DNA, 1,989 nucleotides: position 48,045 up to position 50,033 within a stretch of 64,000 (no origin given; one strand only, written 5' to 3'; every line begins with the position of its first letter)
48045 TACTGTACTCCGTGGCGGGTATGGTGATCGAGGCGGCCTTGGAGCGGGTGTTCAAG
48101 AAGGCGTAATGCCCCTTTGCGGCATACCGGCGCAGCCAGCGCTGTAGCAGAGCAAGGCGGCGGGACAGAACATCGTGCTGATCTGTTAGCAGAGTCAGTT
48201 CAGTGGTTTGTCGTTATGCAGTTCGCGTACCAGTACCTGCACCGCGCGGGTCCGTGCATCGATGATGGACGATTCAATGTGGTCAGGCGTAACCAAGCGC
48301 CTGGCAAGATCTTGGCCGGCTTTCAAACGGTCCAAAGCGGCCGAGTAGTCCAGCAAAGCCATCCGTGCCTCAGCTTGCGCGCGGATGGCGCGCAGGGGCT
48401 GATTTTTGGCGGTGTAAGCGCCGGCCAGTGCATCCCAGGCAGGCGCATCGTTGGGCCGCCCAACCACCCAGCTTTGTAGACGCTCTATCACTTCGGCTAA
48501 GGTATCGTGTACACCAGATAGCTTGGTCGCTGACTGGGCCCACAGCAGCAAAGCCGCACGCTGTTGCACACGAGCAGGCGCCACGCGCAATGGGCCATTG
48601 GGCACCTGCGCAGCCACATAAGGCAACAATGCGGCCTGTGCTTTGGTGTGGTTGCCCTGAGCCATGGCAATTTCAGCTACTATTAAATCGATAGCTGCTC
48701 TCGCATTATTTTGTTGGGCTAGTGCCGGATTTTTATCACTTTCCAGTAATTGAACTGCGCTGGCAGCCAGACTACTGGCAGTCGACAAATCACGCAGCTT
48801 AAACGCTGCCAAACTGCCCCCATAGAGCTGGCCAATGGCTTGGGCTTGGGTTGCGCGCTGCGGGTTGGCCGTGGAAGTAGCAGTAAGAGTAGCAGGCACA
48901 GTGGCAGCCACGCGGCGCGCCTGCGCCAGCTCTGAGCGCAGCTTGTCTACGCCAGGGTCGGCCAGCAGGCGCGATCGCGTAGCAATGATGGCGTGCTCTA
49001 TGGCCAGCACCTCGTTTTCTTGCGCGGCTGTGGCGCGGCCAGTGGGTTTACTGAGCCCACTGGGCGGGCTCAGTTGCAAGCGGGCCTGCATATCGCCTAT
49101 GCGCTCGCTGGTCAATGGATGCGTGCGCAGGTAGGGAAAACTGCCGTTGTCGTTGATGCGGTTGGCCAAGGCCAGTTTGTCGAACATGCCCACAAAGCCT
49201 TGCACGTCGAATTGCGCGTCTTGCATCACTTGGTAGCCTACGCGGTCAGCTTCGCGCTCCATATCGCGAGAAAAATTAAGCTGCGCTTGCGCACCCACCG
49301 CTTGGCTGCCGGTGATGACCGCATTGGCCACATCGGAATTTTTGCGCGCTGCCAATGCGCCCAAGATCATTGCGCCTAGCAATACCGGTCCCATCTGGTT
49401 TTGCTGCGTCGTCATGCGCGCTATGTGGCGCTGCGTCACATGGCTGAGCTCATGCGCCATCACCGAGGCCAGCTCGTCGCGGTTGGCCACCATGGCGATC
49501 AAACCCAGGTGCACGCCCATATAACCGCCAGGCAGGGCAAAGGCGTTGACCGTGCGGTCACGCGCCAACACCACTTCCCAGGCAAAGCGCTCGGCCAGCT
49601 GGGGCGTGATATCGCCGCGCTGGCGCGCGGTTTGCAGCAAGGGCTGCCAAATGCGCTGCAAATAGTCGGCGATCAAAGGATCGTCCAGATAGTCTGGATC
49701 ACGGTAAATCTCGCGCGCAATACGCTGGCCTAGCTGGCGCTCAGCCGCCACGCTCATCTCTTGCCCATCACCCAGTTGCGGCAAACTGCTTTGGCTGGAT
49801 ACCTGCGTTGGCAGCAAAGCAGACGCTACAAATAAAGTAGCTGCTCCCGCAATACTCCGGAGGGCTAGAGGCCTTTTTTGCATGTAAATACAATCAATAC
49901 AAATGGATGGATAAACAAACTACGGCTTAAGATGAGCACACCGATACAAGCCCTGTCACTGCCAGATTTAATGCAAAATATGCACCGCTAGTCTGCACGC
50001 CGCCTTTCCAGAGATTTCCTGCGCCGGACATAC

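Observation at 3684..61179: Family-1: a dispersed ~35-50 bp imperfect palindrome with at least 15 copies in 64 kb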

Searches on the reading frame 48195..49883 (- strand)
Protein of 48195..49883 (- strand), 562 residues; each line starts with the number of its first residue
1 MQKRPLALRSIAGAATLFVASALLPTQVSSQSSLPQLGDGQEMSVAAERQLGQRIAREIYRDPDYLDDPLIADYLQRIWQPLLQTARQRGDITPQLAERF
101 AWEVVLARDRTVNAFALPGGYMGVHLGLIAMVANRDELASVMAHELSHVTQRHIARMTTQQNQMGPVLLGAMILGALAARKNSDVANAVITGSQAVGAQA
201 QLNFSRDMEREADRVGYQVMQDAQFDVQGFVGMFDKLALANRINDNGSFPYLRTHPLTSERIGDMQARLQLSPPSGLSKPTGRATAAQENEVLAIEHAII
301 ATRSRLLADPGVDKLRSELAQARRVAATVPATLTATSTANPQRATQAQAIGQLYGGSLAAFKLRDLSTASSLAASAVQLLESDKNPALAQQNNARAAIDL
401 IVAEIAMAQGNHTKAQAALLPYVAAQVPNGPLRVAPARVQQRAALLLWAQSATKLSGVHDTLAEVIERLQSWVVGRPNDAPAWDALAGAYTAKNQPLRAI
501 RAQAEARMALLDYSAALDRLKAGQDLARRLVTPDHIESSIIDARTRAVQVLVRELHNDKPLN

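Call 11: search_protein_families(library=pfam, proteins=[window:48195-49883:-])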
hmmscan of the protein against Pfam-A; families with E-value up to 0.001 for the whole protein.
window:48195-49883:- (562 aa): 1 family
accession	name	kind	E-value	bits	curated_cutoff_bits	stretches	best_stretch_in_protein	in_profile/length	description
PF01435.24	Peptidase_M48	-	4.5e-33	115.1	20.3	1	99-267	24-184/186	Peptidase family M48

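Call 86: find_homologous_proteins(query=window:48195-49883:-, max_evalue=1e-60)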
Query window:48195-49883:- (562 aa): 7690 proteins with E <= 1e-60 among 8000 candidates; the best 120 are listed.
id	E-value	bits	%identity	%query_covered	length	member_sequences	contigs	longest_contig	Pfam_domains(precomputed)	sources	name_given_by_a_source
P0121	0.0e+0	1107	100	93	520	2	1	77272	PF01435.25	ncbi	-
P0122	0.0e+0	1063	89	100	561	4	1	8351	PF01435.25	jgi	jgi:predicted Zn-dependent protease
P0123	0.0e+0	1042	91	95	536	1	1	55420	PF01435.25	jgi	jgi:predicted Zn-dependent protease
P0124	0.0e+0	1030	87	100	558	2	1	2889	PF01435.25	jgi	jgi:predicted Zn-dependent protease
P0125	0.0e+0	1014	90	95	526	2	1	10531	PF01435.25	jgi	jgi:predicted Zn-dependent protease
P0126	0.0e+0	1014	86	100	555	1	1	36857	PF01435.25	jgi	jgi:predicted Zn-dependent protease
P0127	0.0e+0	1010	85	100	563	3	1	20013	PF01435.25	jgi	jgi:predicted Zn-dependent protease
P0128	0.0e+0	1009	85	100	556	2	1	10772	PF01435.25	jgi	jgi:predicted Zn-dependent protease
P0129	0.0e+0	1009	86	100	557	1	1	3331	PF01435.25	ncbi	-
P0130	3.7e-298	1007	89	95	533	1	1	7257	PF01435.25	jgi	jgi:predicted Zn-dependent protease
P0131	2.5e-297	1005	88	95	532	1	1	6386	PF01435.25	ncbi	-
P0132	6.8e-295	997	86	100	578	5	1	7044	PF01435.25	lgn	-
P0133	9.3e-295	996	88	96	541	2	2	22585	PF01435.25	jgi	jgi:predicted Zn-dependent protease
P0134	2.9e-294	994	85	100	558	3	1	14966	PF01435.25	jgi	jgi:predicted Zn-dependent protease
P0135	2.3e-291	985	82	100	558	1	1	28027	PF01435.25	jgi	jgi:predicted Zn-dependent protease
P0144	1.8e-215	735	67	100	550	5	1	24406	PF01435.25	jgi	jgi:predicted Zn-dependent protease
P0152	2.0e-198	678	63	99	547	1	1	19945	PF01435.25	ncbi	-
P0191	1.4e-170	587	56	100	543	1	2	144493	PF01435.25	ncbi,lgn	-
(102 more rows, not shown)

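Call 88: find_encoding_contigs(protein=P0144, flank=10000, max_places=1)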
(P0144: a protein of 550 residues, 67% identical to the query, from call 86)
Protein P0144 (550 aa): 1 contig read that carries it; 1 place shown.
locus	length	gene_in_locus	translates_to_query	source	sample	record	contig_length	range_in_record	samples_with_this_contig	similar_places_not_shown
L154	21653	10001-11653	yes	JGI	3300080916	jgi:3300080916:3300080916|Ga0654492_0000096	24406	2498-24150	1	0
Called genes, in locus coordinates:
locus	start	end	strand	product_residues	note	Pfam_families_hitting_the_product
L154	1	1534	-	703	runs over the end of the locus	PF00989:PAS, PF08448:PAS_4, PF13188:PAS_8 (faint), PF13426:PAS_9, PF00512:HisKA (weak), PF02518:HATPase_c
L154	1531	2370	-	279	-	PF00795:CN_hydrolase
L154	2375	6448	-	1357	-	PF05359:DUF748, PF13116:YhdP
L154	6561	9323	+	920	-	PF03710:GlnE, PF03445:DUF294 (faint), PF08335:GlnD_UR_UTase, PF03710:GlnE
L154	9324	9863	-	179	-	PF01967:MoaC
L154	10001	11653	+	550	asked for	PF01435:Peptidase_M48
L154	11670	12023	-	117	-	PF04020:Phage_holin_4_2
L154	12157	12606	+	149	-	PF12512:DUF3717, PF06945:DUF1289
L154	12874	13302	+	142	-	PF04940:BLUF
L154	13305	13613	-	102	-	PF17775:YchJ_M-like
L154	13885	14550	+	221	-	PF02798:GST_N, PF13409:GST_N_2, PF13417:GST_N_3 (weak)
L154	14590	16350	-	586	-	PF14849:YidC_periplas, PF02096:60KD_IMP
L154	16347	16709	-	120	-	PF01809:YidD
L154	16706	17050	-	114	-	PF00825:Ribonuclease_P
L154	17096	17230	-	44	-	PF00468:Ribosomal_L34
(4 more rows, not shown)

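Call 89: find_encoding_contigs(protein=P0152, flank=10000, max_places=1)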
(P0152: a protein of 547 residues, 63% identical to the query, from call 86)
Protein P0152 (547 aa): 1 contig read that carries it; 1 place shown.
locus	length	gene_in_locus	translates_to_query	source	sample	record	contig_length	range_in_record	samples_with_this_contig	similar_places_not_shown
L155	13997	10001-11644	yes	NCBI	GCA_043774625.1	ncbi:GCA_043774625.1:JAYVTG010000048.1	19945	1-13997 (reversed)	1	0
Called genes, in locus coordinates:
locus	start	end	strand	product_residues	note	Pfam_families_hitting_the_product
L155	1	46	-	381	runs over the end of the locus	PF02540:NAD_synthase (weak), PF03054:tRNA_Me_trans, PF20259:tRNA_Me_trans_M, PF20258:tRNA_Me_trans_C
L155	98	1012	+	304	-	PF00892:EamA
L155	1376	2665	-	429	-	PF08495:FIST, PF10442:FIST_C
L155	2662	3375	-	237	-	-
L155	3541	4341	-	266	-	PF00378:ECH_1, PF16113:ECH_2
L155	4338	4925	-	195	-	PF12697:Abhydrolase_6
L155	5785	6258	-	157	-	PF11578:DUF3237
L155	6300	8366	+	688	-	PF16177:ACAS_N, PF00501:AMP-binding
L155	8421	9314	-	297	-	PF00892:EamA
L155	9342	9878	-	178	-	PF01967:MoaC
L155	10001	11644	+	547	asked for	PF01435:Peptidase_M48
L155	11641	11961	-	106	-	PF04020:Phage_holin_4_2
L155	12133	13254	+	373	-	PF03741:TerC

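Call 92: find_encoding_contigs(protein=P0191, flank=10000, max_places=1)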
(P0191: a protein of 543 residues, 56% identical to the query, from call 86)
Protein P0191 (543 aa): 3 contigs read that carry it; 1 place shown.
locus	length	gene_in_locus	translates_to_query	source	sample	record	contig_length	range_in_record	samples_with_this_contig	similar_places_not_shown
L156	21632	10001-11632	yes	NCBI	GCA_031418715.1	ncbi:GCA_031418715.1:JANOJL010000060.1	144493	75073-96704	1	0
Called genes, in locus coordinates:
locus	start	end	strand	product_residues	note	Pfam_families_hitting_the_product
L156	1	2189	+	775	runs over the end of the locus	PF05707:Zot (faint), PF20720:nSTAND3 (faint), PF13191:AAA_16 (faint), PF01695:IstB_IS21 (weak), PF05496:RuvB_N (weak), PF06068:TIP49 (faint), PF00004:AAA, PF00004:AAA, +8 more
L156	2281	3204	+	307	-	PF00892:EamA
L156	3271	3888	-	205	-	PF01810:LysE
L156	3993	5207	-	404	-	PF00909:Ammonium_transp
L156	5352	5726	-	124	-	-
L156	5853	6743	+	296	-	PF00294:PfkB, PF08543:Phos_pyr_kin (weak)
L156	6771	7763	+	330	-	PF01156:IU_nuc_hydro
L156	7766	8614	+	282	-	PF14226:DIOX_N (faint), PF03171:2OG-FeII_Oxy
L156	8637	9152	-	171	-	PF01967:MoaC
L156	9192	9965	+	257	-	PF27166:FimB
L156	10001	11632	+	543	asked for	PF01435:Peptidase_M48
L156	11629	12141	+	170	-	PF17775:YchJ_M-like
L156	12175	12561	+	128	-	PF10861:DUF2784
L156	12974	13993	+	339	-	PF17761:DUF1016_N, PF06250:YhcG_C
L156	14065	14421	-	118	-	-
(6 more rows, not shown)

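Call 106: list_cluster_members(proteins=[P0121, P0001])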
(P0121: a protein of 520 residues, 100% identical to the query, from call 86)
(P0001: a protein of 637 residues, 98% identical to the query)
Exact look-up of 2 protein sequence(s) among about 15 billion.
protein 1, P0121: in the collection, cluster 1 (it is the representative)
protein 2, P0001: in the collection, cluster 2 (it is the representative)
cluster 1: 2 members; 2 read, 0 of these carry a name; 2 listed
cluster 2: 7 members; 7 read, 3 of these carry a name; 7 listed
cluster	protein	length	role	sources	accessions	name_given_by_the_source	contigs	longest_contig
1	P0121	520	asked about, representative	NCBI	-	-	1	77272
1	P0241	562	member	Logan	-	-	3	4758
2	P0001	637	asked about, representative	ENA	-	-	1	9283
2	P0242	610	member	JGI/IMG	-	ATP-dependent DNA helicase RecQ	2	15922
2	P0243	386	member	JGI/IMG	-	ATP-dependent DNA helicase RecQ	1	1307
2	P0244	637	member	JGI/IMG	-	ATP-dependent DNA helicase RecQ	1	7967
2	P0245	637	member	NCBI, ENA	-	-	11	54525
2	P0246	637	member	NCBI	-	-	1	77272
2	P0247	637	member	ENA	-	-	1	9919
